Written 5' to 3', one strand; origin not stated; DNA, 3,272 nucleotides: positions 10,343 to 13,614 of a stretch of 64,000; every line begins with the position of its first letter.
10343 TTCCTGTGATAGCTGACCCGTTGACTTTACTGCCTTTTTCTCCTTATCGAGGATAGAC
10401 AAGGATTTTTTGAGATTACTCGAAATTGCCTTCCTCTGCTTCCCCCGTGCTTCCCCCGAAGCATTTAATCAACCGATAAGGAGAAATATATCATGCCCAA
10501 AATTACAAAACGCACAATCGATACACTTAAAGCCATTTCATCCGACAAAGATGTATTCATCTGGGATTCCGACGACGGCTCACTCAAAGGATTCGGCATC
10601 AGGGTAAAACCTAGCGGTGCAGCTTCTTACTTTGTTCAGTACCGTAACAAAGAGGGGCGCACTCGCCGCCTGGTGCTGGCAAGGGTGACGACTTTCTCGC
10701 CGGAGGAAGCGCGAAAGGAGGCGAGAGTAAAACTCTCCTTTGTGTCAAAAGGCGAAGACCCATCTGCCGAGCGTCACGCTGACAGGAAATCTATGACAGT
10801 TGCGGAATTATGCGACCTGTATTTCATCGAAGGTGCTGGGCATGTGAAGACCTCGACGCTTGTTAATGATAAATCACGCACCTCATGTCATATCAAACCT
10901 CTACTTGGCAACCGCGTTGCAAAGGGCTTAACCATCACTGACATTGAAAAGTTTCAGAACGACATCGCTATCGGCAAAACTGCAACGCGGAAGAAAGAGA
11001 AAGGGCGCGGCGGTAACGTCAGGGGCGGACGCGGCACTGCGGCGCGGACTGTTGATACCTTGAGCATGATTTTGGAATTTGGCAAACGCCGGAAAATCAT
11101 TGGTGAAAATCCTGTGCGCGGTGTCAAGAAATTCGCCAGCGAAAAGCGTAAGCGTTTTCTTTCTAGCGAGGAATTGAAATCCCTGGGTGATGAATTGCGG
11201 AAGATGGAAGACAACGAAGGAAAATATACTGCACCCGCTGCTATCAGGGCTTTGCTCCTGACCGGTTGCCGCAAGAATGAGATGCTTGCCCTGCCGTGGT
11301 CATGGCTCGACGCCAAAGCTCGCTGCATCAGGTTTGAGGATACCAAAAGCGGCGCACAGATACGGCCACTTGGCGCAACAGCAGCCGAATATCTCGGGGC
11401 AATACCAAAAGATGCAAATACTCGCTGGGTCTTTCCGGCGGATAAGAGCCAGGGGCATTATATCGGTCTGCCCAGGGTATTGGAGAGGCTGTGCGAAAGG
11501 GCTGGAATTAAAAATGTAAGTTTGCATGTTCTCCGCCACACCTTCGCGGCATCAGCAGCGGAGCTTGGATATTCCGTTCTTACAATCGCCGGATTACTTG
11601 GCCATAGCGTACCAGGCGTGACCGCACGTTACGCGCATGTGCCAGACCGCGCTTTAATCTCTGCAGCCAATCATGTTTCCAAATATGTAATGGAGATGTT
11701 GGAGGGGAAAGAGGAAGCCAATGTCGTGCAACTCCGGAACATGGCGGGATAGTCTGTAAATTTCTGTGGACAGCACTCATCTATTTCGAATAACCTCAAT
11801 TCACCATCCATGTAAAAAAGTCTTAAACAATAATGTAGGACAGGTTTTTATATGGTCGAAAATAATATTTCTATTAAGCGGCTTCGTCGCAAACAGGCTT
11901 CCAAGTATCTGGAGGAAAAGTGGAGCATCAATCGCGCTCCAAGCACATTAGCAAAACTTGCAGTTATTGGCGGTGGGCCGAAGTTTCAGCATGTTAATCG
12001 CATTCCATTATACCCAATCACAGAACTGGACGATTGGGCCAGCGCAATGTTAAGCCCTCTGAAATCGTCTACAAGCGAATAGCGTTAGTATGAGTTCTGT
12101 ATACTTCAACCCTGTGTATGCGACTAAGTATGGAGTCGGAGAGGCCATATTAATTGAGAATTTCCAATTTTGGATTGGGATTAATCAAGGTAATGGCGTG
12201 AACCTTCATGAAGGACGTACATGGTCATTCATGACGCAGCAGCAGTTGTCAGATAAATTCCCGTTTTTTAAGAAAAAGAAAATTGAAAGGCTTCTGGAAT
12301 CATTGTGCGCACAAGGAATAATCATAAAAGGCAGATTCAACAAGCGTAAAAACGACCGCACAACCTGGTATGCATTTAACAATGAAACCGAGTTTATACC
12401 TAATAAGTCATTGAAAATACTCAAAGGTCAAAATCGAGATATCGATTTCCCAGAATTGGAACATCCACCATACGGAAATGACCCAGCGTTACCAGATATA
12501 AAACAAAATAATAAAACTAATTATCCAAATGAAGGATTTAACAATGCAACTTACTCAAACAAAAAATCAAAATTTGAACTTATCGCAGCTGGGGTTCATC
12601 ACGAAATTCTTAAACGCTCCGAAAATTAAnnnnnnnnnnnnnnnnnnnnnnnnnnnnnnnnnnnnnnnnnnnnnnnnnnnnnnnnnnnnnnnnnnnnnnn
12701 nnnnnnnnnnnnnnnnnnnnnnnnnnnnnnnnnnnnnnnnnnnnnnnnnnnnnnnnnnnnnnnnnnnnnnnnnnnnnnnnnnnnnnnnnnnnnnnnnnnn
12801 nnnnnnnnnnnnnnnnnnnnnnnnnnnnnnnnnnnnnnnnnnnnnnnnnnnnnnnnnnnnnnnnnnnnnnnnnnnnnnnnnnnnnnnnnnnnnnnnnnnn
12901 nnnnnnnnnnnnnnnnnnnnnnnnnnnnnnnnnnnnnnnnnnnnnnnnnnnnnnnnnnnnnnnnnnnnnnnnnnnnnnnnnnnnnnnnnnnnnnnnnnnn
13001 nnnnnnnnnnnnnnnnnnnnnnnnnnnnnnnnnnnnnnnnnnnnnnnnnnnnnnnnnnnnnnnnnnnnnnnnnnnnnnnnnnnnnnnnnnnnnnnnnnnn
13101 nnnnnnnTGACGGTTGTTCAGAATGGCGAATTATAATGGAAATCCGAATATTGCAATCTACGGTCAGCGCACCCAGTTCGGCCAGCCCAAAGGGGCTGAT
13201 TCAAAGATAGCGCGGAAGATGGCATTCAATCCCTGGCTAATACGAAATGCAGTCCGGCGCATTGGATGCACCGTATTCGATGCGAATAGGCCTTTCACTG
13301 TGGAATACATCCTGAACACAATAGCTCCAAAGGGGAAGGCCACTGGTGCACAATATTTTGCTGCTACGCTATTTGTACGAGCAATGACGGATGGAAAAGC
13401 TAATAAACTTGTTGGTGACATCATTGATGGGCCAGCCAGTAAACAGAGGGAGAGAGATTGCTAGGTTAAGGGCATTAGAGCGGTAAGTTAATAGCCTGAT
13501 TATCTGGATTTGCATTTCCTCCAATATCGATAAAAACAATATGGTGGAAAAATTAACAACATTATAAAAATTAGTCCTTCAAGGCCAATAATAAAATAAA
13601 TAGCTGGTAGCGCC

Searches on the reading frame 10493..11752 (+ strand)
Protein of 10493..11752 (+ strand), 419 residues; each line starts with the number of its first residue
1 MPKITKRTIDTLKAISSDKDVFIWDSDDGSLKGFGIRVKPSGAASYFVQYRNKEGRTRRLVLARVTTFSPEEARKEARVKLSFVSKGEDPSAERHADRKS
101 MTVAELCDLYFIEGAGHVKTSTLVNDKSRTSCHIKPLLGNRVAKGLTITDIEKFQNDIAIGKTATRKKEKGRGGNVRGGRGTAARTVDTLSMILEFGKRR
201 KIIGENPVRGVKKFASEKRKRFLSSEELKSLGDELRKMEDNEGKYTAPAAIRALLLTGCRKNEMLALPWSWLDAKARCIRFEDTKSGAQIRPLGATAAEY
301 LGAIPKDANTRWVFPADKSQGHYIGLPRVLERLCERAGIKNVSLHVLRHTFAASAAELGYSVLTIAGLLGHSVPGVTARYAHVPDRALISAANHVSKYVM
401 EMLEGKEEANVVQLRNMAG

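Call 4: search_protein_families(library=pfam, proteins=[window:10493-11752:+], max_evalue=1)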
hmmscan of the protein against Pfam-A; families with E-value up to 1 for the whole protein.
window:10493-11752:+ (419 aa): 3 families
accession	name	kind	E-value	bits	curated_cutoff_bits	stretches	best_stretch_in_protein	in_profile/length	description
PF00589.27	Phage_integrase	-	1.5e-19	70.9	27.1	1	222-383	2-168/172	Phage integrase family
PF13356.12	Arm-DNA-bind_3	-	2.3e-12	47.3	27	1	5-96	2-82/83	Arm DNA-binding domain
PF14659.12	Phage_int_SAM_3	-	9.2e-06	26.2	22.6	1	102-158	1-57/58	Phage integrase, N-terminal SAM-like domain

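Call 5: search_protein_families(library=padloc, proteins=[window:10493-11752:+], max_evalue=1)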
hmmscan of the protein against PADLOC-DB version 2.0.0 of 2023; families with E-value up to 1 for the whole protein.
window:10493-11752:+ (419 aa): 0 families

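Call 6: search_protein_families(library=ncbifam, proteins=[window:10493-11752:+], max_evalue=1)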
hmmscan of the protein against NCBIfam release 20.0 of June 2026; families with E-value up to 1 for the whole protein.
window:10493-11752:+ (419 aa): 10 families
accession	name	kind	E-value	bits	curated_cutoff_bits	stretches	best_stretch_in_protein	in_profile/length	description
NF040815.2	recomb_XerA_Arch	equivalog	8.1e-17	61.6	220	1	148-387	40-258/263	site-specific tyrosine recombinase/integron integrase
TIGR02225.1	recomb_XerD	equivalog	1.6e-14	53.9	329.6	1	181-392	61-283/290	site-specific tyrosine recombinase XerD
TIGR02224.1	recomb_XerC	equivalog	2e-13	50.4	335.15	1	181-388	64-282/295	tyrosine recombinase XerC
NF001399.0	PRK00283.1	subfamily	3e-13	49.7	279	1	181-391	71-291/300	tyrosine recombinase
TIGR02249.1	integrase_gron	subfamily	1.1e-07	31.5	265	1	326-386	242-303/315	integron integrase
NF002331.0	PRK01287.1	subfamily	5.2e-06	25.7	371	1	182-389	99-318/365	site-specific tyrosine recombinase XerC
NF003462.0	PRK05084.1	equivalog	5.3e-06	25.4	267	1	339-396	301-357/360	tyrosine recombinase XerS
NF011946.0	PRK15417.1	equivalog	6.7e-06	25.5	435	1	328-384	259-316/337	integron integrase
NF007370.0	PRK09870.1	subfamily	0.001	18.7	221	1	213-373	3-169/200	tyrosine-type DNA invertase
NF041502.1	integrase_1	equivalog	0.026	13.3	350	1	342-373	319-350/484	site-specific integrase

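Call 70: search_protein_families(library=phrogs, proteins=[window:10493-11752:+], max_evalue=0.01)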
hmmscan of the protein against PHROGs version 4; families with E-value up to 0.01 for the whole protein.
window:10493-11752:+ (419 aa): 7 families
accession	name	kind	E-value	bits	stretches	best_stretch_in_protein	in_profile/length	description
phrog_1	-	integration and excision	4.9e-56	192.2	1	3-400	87-452/611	integrase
phrog_216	-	integration and excision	2.9e-27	96.5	1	185-402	17-243/301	integrase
phrog_7269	-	integration and excision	1.5e-07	32.3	1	323-389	10-75/89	integrase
phrog_3423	-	unknown function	4.6e-07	30.9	1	5-147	9-149/157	-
phrog_35951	-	unknown function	1.1e-05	26.7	1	335-412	14-92/97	-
phrog_7685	-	integration and excision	1.5e-05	25.7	1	337-395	176-235/240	integrase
phrog_23783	-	integration and excision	0.0012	19.8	1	91-159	50-118/162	integrase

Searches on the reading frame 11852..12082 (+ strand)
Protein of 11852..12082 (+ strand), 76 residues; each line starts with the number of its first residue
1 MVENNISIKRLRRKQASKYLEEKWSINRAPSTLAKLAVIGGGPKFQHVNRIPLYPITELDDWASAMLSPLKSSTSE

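Call 4: search_protein_families(library=pfam, proteins=[window:11852-12082:+], max_evalue=1)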
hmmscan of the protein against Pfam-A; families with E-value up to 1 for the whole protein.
window:11852-12082:+ (76 aa): 0 families

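Call 5: search_protein_families(library=padloc, proteins=[window:11852-12082:+], max_evalue=1)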
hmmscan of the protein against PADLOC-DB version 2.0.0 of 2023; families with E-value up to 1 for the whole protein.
window:11852-12082:+ (76 aa): 1 family
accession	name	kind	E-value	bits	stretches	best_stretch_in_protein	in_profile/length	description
PDLC04350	PDC-M03B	-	0.033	11.5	1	5-53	67-115/280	-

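Call 6: search_protein_families(library=ncbifam, proteins=[window:11852-12082:+], max_evalue=1)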
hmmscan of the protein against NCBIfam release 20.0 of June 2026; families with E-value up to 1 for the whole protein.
window:11852-12082:+ (76 aa): 1 family
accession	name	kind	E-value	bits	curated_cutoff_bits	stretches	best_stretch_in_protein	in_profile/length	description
NF009410.0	PRK12771.1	subfamily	0.017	13.8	516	1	1-43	105-148/566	NAD(P)-binding protein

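Call 70: search_protein_families(library=phrogs, proteins=[window:11852-12082:+], max_evalue=0.01)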
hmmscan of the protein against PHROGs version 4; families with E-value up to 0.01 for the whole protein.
window:11852-12082:+ (76 aa): 0 families

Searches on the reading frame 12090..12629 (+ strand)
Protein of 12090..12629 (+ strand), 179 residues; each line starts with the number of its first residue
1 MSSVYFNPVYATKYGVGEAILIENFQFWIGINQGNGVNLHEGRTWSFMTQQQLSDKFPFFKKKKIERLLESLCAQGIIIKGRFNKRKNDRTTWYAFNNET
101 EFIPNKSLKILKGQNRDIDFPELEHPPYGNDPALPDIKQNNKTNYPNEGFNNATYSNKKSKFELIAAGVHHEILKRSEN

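Call 4: search_protein_families(library=pfam, proteins=[window:12090-12629:+], max_evalue=1)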
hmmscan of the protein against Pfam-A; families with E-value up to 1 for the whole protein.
window:12090-12629:+ (179 aa): 0 families

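Call 5: search_protein_families(library=padloc, proteins=[window:12090-12629:+], max_evalue=1)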
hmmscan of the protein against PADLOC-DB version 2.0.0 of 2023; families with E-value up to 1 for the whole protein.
window:12090-12629:+ (179 aa): 0 families

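Call 6: search_protein_families(library=ncbifam, proteins=[window:12090-12629:+], max_evalue=1)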
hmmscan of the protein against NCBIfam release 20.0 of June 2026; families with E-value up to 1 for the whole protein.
window:12090-12629:+ (179 aa): 0 families

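Call 70: search_protein_families(library=phrogs, proteins=[window:12090-12629:+], max_evalue=0.01)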
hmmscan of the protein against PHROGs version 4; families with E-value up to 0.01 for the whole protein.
window:12090-12629:+ (179 aa): 5 families
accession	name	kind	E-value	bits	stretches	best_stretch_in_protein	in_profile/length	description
phrog_11233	-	DNA, RNA and nucleotide metabolism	1e-26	95.1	1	3-103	3-103/297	replication initiation protein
phrog_6493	-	DNA, RNA and nucleotide metabolism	1e-15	58.8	1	9-169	17-169/261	DnaD-like helicase loader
phrog_428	-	DNA, RNA and nucleotide metabolism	1.7e-10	41.7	1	19-159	109-226/455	replication initiation protein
phrog_678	-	DNA, RNA and nucleotide metabolism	1.5e-08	35.6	1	18-161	75-211/346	replication initiation O-like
phrog_270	-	DNA, RNA and nucleotide metabolism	8.3e-06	26.4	1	44-154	64-163/383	replication initiation protein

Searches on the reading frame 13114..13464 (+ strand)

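Call 4: search_protein_families(library=pfam, proteins=[window:13114-13464:+], max_evalue=1)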
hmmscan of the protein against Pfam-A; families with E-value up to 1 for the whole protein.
window:13114-13464:+ (116 aa): 1 family
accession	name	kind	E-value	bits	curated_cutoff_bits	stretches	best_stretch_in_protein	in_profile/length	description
PF04541.19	Herpes_U34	-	0.2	11.4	26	1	34-73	26-65/175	Herpesvirus virion protein U34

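Call 5: search_protein_families(library=padloc, proteins=[window:13114-13464:+], max_evalue=1)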
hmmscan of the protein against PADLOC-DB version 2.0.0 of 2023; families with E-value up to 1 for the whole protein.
window:13114-13464:+ (116 aa): 0 families

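Call 6: search_protein_families(library=ncbifam, proteins=[window:13114-13464:+], max_evalue=1)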
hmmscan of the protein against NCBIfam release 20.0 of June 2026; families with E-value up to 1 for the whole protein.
window:13114-13464:+ (116 aa): 0 families

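Call 70: search_protein_families(library=phrogs, proteins=[window:13114-13464:+], max_evalue=0.01)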
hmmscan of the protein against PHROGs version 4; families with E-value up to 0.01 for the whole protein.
window:13114-13464:+ (116 aa): 0 families
